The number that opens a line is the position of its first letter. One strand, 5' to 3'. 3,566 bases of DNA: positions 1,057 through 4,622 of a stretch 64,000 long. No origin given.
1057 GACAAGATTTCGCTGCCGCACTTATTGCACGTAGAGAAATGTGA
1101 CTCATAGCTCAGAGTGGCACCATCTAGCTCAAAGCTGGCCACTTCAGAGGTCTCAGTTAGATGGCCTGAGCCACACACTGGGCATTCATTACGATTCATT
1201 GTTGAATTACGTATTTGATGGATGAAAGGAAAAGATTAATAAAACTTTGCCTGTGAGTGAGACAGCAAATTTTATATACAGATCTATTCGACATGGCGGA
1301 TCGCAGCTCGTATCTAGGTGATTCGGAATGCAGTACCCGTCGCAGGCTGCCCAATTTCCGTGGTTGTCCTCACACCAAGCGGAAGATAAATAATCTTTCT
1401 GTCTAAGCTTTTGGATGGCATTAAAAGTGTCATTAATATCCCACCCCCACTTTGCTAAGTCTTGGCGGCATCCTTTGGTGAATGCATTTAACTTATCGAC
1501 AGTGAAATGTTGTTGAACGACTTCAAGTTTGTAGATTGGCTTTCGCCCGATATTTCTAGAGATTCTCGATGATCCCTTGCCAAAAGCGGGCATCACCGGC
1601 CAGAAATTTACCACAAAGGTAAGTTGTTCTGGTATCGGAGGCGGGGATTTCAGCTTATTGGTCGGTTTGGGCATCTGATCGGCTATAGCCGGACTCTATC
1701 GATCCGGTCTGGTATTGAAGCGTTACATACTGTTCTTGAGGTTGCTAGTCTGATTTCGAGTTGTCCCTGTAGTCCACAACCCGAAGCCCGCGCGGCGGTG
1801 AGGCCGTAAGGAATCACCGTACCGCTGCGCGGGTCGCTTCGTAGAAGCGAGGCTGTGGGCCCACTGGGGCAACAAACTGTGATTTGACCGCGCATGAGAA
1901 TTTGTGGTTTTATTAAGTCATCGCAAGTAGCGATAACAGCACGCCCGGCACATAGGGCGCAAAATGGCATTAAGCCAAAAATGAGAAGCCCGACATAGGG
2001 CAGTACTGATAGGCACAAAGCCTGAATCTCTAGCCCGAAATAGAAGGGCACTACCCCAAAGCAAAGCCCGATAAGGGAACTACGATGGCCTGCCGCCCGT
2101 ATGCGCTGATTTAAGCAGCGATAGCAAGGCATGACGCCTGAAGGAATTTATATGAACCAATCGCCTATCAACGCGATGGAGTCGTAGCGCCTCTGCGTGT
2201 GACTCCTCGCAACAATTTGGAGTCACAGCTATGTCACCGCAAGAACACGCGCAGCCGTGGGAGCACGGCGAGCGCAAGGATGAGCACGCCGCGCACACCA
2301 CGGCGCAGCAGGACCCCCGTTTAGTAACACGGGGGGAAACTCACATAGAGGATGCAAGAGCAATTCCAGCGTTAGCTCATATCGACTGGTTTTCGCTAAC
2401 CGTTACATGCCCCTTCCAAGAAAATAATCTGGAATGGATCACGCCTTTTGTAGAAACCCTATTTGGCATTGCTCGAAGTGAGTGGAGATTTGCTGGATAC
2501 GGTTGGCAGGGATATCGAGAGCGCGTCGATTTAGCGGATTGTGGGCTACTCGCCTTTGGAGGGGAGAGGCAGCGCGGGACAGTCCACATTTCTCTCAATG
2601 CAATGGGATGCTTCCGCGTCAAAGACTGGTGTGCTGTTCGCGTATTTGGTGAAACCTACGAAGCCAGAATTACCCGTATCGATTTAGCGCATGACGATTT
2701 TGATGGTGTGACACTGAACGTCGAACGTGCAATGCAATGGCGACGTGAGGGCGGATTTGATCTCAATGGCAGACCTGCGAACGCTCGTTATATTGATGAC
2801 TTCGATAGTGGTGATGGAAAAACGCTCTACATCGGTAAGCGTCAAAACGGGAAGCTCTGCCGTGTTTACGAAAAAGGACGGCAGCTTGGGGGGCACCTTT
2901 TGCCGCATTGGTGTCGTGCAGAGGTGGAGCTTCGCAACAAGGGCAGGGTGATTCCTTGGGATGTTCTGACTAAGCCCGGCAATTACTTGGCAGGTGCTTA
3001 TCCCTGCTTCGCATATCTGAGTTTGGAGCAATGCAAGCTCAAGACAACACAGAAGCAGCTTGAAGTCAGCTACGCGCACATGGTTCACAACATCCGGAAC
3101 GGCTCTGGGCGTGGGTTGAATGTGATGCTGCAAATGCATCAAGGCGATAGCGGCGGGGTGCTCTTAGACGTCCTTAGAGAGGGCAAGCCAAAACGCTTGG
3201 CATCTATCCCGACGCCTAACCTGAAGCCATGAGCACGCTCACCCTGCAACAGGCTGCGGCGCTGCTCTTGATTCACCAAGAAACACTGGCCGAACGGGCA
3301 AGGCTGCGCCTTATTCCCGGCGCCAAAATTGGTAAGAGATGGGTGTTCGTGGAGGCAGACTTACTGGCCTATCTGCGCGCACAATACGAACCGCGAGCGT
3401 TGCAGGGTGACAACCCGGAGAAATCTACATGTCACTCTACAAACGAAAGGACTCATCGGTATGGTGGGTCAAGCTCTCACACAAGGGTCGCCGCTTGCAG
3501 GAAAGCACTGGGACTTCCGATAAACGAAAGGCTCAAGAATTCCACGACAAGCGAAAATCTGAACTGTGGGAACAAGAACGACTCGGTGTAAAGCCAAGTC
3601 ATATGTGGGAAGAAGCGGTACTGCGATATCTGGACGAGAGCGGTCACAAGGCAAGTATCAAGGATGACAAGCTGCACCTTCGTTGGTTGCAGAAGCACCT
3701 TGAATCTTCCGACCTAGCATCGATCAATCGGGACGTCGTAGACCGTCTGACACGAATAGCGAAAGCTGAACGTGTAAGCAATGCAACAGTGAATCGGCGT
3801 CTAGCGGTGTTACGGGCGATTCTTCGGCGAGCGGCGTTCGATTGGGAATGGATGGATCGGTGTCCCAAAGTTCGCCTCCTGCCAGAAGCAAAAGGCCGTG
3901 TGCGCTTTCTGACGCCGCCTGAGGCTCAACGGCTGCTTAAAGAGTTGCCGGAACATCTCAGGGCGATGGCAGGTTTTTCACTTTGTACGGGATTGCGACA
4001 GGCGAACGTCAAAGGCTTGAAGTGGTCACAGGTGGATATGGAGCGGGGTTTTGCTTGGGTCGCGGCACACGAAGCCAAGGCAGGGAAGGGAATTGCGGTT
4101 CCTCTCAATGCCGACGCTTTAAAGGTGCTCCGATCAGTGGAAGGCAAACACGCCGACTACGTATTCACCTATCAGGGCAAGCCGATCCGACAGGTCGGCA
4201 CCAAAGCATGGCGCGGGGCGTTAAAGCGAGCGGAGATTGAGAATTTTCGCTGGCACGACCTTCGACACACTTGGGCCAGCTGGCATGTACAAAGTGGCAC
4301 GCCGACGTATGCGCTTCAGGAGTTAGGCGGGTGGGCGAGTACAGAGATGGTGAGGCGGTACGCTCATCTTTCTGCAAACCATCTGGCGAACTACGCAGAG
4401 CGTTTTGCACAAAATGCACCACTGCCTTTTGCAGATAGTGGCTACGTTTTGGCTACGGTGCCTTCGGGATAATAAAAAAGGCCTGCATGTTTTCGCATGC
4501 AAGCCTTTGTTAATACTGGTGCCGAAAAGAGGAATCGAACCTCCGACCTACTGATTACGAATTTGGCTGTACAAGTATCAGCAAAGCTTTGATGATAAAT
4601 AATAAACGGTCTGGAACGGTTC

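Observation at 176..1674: Tripartite MqsR / extended MqsA / unknown third gene operon: candidate toxin-antitoxin-chaperone or defence module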

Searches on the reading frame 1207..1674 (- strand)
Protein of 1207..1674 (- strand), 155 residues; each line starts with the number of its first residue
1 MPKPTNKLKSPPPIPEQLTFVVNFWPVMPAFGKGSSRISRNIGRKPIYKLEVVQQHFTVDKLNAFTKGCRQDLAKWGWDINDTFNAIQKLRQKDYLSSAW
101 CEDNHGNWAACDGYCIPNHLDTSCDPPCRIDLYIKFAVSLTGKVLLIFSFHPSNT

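Call 4: search_protein_families(library=pfam, proteins=[window:1207-1674:-], max_evalue=0.1)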
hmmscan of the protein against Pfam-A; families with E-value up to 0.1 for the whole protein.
window:1207-1674:- (155 aa): 1 family
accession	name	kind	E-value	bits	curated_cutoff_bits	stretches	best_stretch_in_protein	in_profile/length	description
PF15723.11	MqsR_toxin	-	1.3e-07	32.3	26.2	1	45-151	1-94/95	Motility quorum-sensing regulator, toxin of MqsA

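Call 6: search_protein_families(library=padloc, proteins=[window:1207-1674:-], max_evalue=0.1)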
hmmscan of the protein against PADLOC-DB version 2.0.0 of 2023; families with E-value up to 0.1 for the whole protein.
window:1207-1674:- (155 aa): 0 families

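Call 7: search_protein_families(library=ncbifam, proteins=[window:1207-1674:-], max_evalue=1)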
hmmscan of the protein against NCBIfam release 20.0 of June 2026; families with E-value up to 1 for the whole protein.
window:1207-1674:- (155 aa): 0 families

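Call 8: search_protein_families(library=phrogs, proteins=[window:1207-1674:-], max_evalue=1)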
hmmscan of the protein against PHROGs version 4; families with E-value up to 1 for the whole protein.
window:1207-1674:- (155 aa): 0 families

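Call 94: search_solved_structures(query=window:1207-1674:-, max_evalue=1, show_alignments=1)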
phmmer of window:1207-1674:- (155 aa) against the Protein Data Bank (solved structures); distinct sequences matched with E-value up to 1: 5.
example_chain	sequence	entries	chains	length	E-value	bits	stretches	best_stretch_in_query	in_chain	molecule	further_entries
3i0w_A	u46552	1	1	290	0.41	13.8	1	13-69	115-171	8-oxoguanine-DNA-glycosylase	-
3i0x_A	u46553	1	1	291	0.42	13.7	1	13-69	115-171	8-oxoguanine-DNA-glycosylase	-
3f0z_A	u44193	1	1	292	0.42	13.7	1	13-69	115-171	8-oxoguanine-DNA-glycosylase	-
3f10_A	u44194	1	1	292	0.42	13.7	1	13-69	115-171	8-oxoguanine-DNA-glycosylase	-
6h9m_A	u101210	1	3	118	0.97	12.6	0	40-91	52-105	Coiled-coil domain-containing protein 90B, mitochondrial,General control protein GCN4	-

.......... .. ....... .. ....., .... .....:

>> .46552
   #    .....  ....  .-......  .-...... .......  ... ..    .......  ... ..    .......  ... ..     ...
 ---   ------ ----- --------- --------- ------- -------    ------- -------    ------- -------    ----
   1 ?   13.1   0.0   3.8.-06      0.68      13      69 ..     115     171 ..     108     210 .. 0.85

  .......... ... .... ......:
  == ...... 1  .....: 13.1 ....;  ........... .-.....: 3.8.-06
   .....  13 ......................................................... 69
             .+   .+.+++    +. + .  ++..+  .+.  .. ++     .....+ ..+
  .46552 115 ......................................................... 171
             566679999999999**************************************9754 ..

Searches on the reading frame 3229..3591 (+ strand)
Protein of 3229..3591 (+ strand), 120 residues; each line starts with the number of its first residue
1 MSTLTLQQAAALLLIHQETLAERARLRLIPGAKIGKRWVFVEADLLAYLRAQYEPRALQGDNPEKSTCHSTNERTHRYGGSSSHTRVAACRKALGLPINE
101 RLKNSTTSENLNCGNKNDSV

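Call 4: search_protein_families(library=pfam, proteins=[window:3229-3591:+], max_evalue=0.1)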
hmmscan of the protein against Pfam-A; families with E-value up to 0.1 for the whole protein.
window:3229-3591:+ (120 aa): 1 family
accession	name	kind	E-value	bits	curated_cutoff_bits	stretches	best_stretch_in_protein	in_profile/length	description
PF12728.13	HTH_17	-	1.3e-08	35.4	27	1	4-52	2-50/51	Helix-turn-helix domain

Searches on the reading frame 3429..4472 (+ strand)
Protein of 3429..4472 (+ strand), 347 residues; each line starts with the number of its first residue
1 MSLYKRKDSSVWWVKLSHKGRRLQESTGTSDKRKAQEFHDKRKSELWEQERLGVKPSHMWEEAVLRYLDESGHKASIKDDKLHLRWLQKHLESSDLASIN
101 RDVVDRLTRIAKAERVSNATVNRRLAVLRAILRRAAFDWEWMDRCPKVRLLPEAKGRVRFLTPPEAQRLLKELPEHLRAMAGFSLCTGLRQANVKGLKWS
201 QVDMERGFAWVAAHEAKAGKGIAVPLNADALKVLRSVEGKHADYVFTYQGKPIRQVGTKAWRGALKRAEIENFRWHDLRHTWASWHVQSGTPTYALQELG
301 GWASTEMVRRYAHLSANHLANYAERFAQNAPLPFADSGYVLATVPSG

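Call 4: search_protein_families(library=pfam, proteins=[window:3429-4472:+], max_evalue=0.1)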
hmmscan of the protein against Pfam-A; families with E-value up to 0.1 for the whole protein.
window:3429-4472:+ (347 aa): 4 families
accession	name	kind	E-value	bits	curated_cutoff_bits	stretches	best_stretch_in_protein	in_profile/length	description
PF00589.27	Phage_integrase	-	7.1e-33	114.2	27.1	1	160-317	2-171/172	Phage integrase family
PF02899.23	Phage_int_SAM_1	-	0.00023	21.8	22.3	1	84-133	26-77/83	Phage integrase, N-terminal SAM-like domain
PF25553.1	BTB-POZ_ANK-like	-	0.025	14.4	27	1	103-164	144-208/246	BTB/POZ Ankyrin-like repeat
PF24624.1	Int_N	-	0.056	14.6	27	0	67-135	12-81/100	Phage integrase, N-terminal domain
